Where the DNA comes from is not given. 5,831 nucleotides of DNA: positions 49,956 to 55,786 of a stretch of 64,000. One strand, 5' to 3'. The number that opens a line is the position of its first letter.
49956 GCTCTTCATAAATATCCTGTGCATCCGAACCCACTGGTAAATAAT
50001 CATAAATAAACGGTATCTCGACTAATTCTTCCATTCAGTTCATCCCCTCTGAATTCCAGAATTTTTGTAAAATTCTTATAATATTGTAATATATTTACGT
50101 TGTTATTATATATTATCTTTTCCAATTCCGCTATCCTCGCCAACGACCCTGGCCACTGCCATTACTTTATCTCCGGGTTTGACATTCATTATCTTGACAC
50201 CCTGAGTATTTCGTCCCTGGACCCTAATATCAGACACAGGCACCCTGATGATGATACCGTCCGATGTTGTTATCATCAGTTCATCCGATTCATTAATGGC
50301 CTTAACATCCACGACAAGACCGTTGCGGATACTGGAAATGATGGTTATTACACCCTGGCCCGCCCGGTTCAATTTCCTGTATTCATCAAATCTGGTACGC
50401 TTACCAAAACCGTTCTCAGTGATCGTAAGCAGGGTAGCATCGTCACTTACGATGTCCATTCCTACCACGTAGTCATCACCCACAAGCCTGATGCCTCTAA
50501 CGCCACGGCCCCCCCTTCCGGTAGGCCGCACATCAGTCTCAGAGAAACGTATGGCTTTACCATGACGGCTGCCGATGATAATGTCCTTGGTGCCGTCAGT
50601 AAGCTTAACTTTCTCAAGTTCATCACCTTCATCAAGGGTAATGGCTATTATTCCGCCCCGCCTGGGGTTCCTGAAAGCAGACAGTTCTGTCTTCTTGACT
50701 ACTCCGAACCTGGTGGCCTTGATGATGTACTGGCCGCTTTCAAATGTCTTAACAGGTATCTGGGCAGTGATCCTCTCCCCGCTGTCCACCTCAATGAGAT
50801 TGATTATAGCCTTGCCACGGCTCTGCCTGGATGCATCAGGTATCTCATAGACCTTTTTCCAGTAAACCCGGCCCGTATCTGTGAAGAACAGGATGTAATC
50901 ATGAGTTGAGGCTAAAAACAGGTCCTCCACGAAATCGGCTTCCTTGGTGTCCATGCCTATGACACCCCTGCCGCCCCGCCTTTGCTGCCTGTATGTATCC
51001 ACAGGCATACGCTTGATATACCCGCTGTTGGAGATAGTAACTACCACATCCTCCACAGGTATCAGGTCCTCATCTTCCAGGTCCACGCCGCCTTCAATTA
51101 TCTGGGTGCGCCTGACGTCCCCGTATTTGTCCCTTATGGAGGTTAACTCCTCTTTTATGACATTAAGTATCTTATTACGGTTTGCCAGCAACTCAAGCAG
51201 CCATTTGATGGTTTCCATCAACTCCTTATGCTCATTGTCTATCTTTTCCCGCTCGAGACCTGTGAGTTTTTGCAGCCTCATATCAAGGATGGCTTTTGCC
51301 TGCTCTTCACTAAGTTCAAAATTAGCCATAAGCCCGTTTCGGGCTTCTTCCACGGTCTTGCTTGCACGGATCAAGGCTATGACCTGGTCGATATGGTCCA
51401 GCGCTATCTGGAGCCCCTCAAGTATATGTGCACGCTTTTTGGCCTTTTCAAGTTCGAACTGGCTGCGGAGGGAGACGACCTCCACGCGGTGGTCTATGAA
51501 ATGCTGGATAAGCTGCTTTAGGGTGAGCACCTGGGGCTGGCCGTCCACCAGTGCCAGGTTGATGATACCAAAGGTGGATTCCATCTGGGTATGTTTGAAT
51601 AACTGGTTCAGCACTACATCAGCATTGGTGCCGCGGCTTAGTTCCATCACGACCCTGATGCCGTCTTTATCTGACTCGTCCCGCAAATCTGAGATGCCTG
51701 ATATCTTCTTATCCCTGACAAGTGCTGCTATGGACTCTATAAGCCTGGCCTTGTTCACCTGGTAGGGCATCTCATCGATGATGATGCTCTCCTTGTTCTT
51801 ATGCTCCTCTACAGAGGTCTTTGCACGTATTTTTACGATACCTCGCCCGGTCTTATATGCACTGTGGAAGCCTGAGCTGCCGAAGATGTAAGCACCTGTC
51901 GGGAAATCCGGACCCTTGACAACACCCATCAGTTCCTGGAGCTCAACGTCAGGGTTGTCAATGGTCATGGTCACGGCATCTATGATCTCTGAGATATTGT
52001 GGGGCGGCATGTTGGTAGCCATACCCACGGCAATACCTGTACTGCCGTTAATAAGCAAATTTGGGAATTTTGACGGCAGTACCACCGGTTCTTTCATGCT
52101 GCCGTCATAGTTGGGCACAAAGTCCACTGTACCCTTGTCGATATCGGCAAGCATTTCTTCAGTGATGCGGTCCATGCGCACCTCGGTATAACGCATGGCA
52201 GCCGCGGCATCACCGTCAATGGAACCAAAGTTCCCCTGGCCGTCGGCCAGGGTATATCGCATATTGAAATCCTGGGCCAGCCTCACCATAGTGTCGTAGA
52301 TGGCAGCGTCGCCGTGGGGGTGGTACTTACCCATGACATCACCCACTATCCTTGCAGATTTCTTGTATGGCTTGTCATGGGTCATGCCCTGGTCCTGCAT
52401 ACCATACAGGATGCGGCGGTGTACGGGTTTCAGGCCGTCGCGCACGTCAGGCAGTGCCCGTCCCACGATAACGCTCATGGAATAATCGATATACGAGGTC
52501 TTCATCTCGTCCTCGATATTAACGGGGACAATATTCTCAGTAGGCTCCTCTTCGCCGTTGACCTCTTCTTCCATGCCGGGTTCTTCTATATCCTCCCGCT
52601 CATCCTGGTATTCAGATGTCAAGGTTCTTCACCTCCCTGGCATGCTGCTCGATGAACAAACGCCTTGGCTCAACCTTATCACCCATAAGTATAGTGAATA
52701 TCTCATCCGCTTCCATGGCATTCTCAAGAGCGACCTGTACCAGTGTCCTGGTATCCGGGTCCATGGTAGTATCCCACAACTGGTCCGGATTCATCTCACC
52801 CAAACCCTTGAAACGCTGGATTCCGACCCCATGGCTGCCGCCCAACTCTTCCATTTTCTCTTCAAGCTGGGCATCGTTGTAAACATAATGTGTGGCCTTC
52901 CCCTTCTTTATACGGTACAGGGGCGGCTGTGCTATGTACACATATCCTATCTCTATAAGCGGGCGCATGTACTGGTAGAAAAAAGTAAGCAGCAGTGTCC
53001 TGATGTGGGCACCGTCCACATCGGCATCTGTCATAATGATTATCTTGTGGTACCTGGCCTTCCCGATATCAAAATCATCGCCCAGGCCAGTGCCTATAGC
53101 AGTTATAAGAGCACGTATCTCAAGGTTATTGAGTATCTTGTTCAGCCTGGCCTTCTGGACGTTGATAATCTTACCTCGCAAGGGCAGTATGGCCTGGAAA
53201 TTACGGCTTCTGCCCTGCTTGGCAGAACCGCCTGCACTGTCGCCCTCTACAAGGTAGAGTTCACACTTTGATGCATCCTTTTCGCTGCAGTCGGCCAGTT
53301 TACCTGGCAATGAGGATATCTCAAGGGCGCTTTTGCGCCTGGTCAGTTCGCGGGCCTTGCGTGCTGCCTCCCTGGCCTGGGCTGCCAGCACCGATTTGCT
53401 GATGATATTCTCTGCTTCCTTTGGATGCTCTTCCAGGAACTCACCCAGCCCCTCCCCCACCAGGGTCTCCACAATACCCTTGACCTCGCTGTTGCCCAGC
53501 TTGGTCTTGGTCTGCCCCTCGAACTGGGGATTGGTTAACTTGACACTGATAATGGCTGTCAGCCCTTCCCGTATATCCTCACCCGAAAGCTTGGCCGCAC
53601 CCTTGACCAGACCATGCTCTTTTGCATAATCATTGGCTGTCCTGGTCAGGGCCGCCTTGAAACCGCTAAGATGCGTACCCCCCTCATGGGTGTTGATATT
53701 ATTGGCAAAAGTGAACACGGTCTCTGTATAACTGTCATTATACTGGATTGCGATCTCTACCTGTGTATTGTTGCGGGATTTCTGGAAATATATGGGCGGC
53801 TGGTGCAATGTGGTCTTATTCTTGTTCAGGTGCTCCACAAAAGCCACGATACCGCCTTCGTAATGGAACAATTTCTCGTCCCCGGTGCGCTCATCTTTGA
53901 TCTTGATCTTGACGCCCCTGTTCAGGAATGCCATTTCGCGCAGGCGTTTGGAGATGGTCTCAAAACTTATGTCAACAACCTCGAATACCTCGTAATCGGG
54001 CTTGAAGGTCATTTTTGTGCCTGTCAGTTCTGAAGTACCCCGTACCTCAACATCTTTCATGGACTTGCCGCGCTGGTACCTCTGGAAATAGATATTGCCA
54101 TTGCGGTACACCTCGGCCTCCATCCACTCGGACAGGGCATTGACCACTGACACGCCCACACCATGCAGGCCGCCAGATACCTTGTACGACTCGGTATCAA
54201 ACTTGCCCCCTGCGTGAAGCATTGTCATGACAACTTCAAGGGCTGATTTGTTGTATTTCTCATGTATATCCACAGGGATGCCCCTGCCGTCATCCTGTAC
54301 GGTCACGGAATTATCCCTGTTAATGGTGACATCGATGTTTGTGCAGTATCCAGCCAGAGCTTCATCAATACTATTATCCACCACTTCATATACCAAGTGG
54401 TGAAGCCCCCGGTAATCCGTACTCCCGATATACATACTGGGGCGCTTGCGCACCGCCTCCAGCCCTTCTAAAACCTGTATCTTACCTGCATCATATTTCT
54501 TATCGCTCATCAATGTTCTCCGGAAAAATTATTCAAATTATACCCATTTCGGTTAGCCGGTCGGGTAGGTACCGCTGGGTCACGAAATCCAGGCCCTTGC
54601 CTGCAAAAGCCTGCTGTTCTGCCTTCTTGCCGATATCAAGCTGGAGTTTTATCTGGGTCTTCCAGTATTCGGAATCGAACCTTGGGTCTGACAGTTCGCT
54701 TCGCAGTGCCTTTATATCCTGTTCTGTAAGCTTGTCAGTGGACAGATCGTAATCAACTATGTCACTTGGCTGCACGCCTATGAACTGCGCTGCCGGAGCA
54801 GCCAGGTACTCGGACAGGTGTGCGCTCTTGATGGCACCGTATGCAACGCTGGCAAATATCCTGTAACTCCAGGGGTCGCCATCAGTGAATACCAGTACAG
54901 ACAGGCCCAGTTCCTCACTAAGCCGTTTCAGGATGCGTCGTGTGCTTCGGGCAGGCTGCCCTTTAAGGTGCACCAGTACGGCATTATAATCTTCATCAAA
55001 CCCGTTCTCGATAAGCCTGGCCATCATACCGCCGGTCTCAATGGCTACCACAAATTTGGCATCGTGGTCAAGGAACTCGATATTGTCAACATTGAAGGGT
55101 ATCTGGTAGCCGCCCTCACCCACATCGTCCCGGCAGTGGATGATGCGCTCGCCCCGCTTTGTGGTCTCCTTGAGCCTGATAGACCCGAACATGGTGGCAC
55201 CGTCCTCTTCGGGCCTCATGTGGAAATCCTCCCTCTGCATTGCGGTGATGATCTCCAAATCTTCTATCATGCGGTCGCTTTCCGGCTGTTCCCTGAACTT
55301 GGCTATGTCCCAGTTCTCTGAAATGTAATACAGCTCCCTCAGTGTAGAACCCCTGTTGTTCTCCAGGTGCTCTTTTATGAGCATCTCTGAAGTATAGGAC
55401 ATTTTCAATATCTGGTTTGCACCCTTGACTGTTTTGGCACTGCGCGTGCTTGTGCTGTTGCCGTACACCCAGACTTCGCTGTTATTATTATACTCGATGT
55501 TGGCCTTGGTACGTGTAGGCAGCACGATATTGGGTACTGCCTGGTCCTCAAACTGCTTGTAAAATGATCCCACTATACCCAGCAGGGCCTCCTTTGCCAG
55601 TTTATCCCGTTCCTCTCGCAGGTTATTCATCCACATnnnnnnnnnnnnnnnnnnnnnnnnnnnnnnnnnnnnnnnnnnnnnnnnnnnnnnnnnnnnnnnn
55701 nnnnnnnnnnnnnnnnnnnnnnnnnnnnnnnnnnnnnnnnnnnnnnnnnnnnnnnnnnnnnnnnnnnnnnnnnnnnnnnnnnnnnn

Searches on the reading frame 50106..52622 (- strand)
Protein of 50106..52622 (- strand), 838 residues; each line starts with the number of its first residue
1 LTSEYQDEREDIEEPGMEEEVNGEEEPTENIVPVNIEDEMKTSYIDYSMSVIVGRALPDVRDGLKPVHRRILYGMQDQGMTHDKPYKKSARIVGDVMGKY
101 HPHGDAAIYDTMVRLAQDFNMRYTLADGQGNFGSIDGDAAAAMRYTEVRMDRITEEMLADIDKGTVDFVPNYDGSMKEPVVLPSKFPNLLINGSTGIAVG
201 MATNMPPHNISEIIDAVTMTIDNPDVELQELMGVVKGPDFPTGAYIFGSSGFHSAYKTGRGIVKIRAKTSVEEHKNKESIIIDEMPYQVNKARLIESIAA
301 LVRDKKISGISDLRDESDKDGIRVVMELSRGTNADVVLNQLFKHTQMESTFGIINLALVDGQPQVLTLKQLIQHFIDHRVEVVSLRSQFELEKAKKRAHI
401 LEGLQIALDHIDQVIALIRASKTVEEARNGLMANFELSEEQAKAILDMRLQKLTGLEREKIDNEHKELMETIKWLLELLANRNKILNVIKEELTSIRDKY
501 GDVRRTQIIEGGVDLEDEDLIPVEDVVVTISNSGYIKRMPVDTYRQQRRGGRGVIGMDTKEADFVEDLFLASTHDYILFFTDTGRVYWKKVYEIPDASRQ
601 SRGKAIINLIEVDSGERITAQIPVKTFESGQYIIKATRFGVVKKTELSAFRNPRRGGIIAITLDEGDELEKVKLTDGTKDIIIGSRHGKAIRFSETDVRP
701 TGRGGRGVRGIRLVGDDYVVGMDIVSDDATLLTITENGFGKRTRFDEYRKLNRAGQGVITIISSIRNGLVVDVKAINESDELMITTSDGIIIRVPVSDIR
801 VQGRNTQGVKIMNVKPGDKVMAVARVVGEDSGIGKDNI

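Call 55: search_protein_families(library=pfam, proteins=[window:50106-52622:-], max_evalue=1e-8)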
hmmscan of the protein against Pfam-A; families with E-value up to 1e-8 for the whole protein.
window:50106-52622:- (838 aa): 2 families
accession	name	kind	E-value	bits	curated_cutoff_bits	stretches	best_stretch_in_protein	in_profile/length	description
PF00521.26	DNA_topoisoIV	-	5.3e-172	573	31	1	55-493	1-431/432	DNA gyrase/topoisomerase IV, subunit A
PF03989.18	DNA_gyraseA_C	-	1.1e-74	246.1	27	4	780-826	1-47/48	DNA gyrase C-terminal domain, beta-propeller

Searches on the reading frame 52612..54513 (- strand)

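Call 55: search_protein_families(library=pfam, proteins=[window:52612-54513:-], max_evalue=1e-8)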
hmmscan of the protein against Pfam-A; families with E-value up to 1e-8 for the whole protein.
window:52612-54513:- (633 aa): 4 families
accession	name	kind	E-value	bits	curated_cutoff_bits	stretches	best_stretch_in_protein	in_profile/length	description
PF00204.31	DNA_gyraseB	-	1e-63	214.4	27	1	221-389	1-172/173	DNA gyrase B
PF00986.26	DNA_gyraseB_C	-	3.1e-31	107.8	29.8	1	562-622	3-63/63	DNA gyrase B subunit, carboxyl terminus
PF01751.28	Toprim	-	6.8e-20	71.5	23.1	1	418-529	1-95/96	Toprim domain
PF02518.31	HATPase_c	-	1.4e-19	71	26.4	1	33-173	2-108/111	Histidine kinase-, DNA gyrase B-, and HSP90-like ATPase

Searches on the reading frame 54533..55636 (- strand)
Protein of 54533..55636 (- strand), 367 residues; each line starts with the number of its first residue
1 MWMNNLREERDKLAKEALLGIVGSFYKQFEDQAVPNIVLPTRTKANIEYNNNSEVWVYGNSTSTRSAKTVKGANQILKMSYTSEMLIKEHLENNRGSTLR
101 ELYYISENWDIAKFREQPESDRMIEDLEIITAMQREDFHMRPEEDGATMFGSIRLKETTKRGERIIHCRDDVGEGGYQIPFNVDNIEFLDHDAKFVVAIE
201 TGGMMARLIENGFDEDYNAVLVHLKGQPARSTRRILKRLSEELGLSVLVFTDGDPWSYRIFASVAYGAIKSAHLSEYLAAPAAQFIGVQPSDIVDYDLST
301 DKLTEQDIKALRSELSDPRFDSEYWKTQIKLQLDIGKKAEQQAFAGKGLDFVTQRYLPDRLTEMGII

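Call 55: search_protein_families(library=pfam, proteins=[window:54533-55636:-], max_evalue=1e-8)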
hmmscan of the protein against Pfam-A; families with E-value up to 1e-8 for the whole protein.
window:54533-55636:- (367 aa): 3 families
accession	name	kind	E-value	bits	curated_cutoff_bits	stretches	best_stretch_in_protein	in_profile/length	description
PF21180.3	TOP6A-Spo11_Toprim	-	1.9e-56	191.1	24.1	1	195-361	1-170/170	Topoisomerase 6 subunit A/Spo11, Toprim domain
PF20768.2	Topo_VI_alpha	-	4.6e-24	84.4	23.6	1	143-192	1-50/50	All-beta domain in DNA topoisomerase VI alpha subunit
PF04406.19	TP6A_N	-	1.1e-15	57.6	26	1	86-139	12-61/62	Type IIB DNA topoisomerase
